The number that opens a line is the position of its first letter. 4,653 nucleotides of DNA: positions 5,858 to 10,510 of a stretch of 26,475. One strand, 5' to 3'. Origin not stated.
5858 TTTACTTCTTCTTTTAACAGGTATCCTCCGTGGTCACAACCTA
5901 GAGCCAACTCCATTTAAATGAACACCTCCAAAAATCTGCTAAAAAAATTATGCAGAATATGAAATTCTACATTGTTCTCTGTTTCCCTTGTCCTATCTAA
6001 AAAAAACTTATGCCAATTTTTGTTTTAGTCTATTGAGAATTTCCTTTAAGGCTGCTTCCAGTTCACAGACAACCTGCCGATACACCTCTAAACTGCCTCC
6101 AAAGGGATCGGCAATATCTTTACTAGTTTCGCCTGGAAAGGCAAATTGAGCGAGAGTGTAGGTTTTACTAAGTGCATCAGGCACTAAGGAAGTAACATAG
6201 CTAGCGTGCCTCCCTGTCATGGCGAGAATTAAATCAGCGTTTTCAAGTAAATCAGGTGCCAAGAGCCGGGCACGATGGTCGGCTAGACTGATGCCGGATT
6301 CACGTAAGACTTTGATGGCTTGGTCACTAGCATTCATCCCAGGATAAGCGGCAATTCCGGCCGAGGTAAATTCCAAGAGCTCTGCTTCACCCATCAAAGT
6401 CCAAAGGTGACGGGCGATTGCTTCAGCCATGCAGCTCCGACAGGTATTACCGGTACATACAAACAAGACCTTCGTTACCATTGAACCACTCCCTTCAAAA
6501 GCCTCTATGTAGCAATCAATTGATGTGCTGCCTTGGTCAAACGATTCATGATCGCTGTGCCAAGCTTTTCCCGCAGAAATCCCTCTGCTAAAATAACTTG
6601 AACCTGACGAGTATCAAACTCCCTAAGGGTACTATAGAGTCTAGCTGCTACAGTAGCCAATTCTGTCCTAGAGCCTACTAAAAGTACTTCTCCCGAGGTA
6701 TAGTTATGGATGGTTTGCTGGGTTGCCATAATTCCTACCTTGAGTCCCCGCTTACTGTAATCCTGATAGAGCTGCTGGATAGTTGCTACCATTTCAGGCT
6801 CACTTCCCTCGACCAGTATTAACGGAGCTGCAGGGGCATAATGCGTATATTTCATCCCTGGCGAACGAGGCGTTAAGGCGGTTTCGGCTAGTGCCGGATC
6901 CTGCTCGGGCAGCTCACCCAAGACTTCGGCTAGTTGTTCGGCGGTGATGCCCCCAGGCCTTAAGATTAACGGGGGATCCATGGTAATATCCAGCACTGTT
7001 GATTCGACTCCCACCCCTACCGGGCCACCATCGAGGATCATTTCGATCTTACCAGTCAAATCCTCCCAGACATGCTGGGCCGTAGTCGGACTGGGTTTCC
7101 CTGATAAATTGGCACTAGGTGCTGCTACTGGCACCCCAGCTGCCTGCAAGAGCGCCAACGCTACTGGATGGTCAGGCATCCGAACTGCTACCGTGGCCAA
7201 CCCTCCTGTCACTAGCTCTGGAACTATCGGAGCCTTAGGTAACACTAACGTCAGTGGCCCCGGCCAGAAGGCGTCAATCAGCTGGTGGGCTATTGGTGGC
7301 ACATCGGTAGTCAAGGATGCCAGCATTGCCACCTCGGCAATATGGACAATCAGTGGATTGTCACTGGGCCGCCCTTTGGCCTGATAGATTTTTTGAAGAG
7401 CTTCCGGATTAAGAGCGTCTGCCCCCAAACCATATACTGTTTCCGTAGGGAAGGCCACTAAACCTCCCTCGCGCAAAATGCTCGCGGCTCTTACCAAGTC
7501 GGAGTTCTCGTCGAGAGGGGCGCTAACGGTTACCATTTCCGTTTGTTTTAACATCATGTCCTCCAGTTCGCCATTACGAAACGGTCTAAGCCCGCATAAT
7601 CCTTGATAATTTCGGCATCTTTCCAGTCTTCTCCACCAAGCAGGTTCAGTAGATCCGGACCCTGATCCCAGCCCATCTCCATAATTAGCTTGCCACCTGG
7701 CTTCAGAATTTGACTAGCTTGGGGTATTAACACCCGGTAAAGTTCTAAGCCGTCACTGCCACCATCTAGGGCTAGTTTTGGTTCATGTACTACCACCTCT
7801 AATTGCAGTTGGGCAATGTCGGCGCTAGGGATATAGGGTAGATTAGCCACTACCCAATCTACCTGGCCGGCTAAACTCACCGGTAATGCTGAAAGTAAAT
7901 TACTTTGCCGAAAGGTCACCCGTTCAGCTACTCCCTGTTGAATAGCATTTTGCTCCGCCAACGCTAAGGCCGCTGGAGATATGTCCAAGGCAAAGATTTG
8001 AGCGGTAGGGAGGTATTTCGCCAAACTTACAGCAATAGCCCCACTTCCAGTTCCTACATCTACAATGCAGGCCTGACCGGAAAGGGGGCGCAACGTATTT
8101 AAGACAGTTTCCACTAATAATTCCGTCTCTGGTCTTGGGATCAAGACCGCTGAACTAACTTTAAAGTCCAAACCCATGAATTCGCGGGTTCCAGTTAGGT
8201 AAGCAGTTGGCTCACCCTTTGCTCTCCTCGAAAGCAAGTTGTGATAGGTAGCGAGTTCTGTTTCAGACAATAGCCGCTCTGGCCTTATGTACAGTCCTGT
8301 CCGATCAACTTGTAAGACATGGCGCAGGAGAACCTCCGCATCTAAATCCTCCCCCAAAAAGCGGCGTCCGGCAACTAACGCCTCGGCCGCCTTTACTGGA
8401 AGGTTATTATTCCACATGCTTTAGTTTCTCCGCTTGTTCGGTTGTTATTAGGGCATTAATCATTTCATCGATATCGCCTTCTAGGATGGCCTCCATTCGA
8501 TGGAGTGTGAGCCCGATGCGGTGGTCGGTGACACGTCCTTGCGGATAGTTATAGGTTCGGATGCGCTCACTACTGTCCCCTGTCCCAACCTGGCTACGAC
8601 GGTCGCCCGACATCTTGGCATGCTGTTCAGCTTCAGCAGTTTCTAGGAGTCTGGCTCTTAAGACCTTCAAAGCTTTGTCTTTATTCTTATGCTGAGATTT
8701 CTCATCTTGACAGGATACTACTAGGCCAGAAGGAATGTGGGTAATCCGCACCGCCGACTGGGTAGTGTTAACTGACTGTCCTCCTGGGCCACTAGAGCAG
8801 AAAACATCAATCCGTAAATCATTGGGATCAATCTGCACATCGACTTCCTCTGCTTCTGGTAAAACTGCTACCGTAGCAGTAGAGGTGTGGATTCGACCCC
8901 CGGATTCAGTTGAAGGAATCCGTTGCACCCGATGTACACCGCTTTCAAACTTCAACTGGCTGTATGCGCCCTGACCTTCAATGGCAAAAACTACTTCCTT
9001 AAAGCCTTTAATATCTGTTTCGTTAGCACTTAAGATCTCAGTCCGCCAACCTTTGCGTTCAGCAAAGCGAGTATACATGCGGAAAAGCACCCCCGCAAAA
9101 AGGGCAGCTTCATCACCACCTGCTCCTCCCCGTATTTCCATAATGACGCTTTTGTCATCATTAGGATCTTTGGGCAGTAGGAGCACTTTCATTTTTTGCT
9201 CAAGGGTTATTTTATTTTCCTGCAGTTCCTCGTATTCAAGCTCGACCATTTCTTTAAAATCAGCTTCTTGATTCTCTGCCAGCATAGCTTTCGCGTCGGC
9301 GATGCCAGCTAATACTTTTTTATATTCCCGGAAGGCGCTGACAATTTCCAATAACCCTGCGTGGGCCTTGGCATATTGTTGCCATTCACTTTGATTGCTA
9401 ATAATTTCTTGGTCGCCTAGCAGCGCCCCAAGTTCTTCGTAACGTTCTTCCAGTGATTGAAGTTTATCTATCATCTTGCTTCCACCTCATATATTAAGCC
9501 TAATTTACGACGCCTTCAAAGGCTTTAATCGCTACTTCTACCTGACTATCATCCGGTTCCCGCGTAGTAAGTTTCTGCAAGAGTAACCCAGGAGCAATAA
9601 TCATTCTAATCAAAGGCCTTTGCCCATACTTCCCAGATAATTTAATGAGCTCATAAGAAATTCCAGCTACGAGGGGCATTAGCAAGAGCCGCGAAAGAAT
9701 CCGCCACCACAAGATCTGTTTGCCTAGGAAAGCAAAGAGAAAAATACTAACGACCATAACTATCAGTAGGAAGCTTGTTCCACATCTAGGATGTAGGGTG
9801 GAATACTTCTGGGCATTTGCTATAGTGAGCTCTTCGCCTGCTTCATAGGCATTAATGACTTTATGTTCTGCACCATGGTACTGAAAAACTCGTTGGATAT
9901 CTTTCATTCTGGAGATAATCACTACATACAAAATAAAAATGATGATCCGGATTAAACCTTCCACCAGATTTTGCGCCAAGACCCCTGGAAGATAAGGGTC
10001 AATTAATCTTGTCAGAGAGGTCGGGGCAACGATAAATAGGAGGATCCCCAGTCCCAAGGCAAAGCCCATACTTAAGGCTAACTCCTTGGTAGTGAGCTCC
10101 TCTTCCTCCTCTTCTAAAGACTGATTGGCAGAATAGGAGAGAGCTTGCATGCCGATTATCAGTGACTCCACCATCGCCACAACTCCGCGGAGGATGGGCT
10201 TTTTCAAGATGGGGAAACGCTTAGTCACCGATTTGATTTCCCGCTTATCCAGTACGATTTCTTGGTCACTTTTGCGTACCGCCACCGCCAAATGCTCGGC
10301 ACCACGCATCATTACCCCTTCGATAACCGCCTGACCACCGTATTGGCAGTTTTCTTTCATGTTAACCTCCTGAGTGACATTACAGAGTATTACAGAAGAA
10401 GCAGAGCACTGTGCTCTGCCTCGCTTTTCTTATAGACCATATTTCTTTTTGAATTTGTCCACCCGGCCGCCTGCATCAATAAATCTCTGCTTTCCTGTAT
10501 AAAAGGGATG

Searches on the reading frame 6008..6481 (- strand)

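Call 76: search_protein_families(library=pfam, proteins=[window:6008-6481:-], max_evalue=0.00001)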
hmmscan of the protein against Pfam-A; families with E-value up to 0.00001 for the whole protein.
window:6008-6481:- (157 aa): 1 family
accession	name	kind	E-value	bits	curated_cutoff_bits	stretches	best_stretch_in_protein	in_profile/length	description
PF01451.26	LMWPc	-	5.6e-34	117.8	23.2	1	5-148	1-143/144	Low molecular weight phosphotyrosine protein phosphatase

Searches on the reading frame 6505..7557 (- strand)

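Call 76: search_protein_families(library=pfam, proteins=[window:6505-7557:-], max_evalue=0.00001)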
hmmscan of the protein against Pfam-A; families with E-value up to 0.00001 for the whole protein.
window:6505-7557:- (350 aa): 2 families
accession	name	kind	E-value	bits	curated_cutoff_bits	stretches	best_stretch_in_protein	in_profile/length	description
PF01300.24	Sua5_yciO_yrdC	-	2.5e-64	216.5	25.1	1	27-202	2-178/178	Telomere recombination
PF03481.19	Sua5_C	-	7.2e-38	130.6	22.9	1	204-344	1-135/136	Threonylcarbamoyl-AMP synthase, C-terminal domain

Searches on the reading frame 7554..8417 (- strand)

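Call 76: search_protein_families(library=pfam, proteins=[window:7554-8417:-], max_evalue=0.00001)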
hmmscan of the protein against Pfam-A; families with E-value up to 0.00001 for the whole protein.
window:7554-8417:- (287 aa): 10 families
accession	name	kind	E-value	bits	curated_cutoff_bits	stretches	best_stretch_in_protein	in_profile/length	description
PF17827.6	PrmC_N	-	7.2e-18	65.4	23.4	1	23-76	18-71/71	PrmC N-terminal domain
PF13847.12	Methyltransf_31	-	3.8e-14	53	27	1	118-250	7-113/145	Methyltransferase domain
PF05175.20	MTS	-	6.2e-14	52.4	23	1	98-202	20-115/170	Methyltransferase small domain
PF13649.12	Methyltransf_25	-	8.4e-13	49.3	27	1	118-204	1-85/97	Methyltransferase domain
PF06325.19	PrmA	-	4.3e-10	40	22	1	113-193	160-234/296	Ribosomal protein L11 methyltransferase (PrmA)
PF08242.18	Methyltransf_12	-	1.1e-09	39.3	30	1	119-192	1-72/98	Methyltransferase domain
PF08241.18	Methyltransf_11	-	1.2e-09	39.1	21.2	1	119-192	1-67/95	Methyltransferase domain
PF00891.24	Methyltransf_2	-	1.4e-07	31.6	22.3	1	98-183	47-130/210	O-methyltransferase domain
PF01170.24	UPF0020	-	1.9e-06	28.2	22.3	0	137-197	75-133/197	RMKL-like, methyltransferase domain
PF12847.13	Methyltransf_18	-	7.7e-06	26.4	27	0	115-179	15-79/151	Methyltransferase domain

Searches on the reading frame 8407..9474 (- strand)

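Call 77: search_protein_families(library=pfam, proteins=[window:8407-9474:-], max_evalue=0.00001)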
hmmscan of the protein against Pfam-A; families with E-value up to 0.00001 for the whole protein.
window:8407-9474:- (355 aa): 2 families
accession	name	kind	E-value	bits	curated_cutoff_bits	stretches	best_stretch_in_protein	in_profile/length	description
PF03462.23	PCRF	-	1.8e-74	250.2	24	1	8-202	1-194/194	PCRF domain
PF00472.26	RF-1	-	4.6e-44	149.5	35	1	209-319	1-116/116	RF-1 domain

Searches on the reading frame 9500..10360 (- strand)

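Call 77: search_protein_families(library=pfam, proteins=[window:9500-10360:-], max_evalue=0.00001)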
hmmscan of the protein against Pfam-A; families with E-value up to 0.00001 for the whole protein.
window:9500-10360:- (286 aa): 1 family
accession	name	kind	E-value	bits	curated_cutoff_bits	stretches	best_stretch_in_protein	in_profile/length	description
PF07136.16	DUF1385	-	1.1e-96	323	22.1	1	55-285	2-225/227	Protein of unknown function (DUF1385)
